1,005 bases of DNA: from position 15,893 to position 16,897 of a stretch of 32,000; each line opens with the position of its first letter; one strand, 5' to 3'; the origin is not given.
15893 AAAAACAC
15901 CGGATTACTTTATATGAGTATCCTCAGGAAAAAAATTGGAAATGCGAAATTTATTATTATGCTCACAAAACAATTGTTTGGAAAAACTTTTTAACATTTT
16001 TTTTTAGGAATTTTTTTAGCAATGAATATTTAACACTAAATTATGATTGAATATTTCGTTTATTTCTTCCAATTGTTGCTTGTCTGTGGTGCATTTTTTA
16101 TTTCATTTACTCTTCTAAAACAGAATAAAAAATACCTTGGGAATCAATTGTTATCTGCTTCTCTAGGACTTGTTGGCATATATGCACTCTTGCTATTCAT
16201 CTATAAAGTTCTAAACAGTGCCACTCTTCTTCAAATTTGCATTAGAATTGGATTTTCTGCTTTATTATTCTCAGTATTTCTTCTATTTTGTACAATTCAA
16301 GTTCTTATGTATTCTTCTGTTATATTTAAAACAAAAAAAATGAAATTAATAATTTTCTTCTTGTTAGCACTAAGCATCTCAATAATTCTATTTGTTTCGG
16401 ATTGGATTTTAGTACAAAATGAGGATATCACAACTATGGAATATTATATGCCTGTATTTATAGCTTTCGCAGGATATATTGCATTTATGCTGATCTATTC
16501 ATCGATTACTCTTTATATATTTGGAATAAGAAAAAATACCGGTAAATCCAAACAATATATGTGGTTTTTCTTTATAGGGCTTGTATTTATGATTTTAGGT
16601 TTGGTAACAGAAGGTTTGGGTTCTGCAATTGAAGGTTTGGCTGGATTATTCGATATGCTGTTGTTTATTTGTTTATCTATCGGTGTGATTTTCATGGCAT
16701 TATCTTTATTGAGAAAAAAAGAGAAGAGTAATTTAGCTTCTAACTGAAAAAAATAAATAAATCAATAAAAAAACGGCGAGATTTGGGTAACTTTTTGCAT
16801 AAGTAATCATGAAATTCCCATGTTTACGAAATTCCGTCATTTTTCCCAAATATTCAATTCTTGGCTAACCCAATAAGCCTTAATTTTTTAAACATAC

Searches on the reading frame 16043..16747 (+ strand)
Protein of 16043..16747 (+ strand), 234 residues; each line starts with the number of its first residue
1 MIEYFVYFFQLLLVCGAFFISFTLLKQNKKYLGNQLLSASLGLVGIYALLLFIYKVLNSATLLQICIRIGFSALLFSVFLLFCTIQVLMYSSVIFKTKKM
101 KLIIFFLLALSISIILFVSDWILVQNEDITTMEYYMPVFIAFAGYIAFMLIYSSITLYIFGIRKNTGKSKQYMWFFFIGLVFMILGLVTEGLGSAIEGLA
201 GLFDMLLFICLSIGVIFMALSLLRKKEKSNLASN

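Call 3: search_protein_families(library=pfam, proteins=[window:16043-16747:+], max_evalue=0.01)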
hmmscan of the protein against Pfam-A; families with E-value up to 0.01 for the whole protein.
window:16043-16747:+ (234 aa): 2 families
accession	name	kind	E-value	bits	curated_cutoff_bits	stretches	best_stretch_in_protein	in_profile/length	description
PF03729.18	DUF308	-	0.0086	16.8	25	1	138-188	20-70/73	Short repeat of unknown function (DUF308)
PF20064.4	DUF6463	-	0.0087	16.4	26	0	164-221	42-100/119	Family of unknown function (DUF6463)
